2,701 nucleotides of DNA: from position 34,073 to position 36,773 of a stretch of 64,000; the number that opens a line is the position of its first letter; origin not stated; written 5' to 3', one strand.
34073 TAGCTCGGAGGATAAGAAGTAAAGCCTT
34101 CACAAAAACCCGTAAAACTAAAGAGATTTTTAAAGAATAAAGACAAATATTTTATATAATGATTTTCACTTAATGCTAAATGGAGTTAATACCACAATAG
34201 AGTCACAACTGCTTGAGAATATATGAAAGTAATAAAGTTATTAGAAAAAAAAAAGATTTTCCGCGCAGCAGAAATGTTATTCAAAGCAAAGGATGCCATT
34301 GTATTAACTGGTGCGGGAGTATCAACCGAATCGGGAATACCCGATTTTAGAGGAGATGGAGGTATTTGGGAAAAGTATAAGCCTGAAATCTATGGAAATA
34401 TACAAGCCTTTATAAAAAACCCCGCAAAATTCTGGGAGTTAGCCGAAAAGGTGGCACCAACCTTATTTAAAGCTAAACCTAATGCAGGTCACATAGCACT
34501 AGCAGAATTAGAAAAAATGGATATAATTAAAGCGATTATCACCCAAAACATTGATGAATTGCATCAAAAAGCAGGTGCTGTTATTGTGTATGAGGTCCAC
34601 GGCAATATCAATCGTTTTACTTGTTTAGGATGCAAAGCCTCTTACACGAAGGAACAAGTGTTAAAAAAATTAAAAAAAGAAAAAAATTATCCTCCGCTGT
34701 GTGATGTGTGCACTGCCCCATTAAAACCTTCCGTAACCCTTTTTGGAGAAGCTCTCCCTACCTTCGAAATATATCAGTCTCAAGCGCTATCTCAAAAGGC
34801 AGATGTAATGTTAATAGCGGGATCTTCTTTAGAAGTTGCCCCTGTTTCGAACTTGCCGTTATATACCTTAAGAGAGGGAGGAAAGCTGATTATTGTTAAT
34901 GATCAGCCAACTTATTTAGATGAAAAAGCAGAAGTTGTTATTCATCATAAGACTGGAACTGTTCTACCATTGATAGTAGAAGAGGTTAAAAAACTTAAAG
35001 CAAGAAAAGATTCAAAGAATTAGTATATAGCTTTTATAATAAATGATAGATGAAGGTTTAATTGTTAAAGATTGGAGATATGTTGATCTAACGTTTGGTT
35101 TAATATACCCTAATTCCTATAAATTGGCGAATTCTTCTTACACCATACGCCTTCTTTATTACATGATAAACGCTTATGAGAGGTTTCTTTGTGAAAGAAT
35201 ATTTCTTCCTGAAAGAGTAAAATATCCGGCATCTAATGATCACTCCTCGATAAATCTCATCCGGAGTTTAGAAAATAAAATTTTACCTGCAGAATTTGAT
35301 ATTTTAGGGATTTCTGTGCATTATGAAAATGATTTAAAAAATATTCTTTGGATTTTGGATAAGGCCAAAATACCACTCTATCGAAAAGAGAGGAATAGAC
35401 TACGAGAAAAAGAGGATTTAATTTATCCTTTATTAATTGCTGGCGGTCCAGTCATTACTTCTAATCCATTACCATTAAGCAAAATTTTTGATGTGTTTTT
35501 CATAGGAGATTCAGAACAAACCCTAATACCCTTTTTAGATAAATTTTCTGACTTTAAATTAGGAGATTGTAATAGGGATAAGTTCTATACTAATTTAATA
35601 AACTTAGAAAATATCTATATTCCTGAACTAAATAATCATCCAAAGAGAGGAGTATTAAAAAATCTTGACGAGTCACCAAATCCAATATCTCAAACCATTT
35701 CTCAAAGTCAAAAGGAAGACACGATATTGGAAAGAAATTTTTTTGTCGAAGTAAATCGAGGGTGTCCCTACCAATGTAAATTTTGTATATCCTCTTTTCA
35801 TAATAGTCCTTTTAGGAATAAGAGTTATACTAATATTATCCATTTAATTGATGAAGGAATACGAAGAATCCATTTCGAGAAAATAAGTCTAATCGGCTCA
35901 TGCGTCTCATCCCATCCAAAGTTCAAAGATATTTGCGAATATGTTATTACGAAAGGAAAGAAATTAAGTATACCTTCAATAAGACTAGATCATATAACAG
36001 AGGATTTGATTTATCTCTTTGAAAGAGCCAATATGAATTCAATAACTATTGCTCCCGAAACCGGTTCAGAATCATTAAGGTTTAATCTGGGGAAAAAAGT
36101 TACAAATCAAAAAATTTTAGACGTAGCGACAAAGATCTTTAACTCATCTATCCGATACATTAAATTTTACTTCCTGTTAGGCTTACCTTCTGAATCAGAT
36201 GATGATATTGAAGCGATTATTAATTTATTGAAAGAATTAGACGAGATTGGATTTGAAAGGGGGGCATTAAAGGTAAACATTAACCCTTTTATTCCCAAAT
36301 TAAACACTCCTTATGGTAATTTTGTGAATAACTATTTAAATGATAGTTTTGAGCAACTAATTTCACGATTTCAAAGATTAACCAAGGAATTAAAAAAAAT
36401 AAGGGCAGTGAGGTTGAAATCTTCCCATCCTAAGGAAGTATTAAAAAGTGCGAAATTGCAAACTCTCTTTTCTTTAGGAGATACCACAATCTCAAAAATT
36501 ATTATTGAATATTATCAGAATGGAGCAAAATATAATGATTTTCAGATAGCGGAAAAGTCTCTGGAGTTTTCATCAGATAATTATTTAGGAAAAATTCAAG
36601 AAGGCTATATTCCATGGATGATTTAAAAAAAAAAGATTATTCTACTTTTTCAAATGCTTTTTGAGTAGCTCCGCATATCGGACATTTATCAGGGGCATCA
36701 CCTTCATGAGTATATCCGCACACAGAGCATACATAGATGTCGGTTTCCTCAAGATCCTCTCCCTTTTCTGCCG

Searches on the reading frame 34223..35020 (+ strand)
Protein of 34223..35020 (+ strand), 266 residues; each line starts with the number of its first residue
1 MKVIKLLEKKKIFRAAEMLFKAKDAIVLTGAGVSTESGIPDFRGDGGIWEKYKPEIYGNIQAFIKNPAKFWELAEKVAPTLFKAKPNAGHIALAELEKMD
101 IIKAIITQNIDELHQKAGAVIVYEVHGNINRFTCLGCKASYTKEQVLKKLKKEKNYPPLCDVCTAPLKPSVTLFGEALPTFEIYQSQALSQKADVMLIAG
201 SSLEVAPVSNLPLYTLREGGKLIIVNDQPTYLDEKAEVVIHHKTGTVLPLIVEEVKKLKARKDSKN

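Call 67: search_protein_families(library=pfam, proteins=[window:34223-35020:+], max_evalue=0.00001)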
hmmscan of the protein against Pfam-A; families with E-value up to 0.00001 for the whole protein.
window:34223-35020:+ (266 aa): 1 family
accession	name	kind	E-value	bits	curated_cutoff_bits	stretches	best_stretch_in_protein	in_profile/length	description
PF02146.23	SIR2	-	1e-48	166.1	24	1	30-207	1-180/180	Sir2 family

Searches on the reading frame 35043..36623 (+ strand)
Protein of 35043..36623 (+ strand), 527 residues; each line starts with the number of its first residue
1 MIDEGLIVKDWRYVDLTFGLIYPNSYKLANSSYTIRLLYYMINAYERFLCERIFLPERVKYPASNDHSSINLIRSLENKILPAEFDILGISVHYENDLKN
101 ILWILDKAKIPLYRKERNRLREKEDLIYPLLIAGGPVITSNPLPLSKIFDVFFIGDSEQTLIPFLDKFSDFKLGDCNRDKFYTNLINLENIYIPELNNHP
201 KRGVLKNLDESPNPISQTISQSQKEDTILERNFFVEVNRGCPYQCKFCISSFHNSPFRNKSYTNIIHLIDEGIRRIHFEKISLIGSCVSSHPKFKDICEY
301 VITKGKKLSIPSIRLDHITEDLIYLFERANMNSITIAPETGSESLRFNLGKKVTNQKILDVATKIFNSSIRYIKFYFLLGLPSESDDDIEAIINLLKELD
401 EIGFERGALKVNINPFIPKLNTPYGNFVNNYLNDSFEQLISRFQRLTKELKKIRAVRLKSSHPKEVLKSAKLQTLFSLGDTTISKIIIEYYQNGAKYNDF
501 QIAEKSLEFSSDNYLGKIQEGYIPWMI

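Call 67: search_protein_families(library=pfam, proteins=[window:35043-36623:+], max_evalue=0.00001)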
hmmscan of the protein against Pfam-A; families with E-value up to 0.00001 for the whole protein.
window:35043-36623:+ (527 aa): 2 families
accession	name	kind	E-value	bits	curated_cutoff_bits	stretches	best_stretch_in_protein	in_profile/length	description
PF19864.5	Radical_SAM_N2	-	1.6e-34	119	29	1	35-194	2-151/151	Radical SAM proteins, N-terminal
PF04055.27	Radical_SAM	-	7.3e-18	65.7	29.5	1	236-396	2-166/166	Radical SAM superfamily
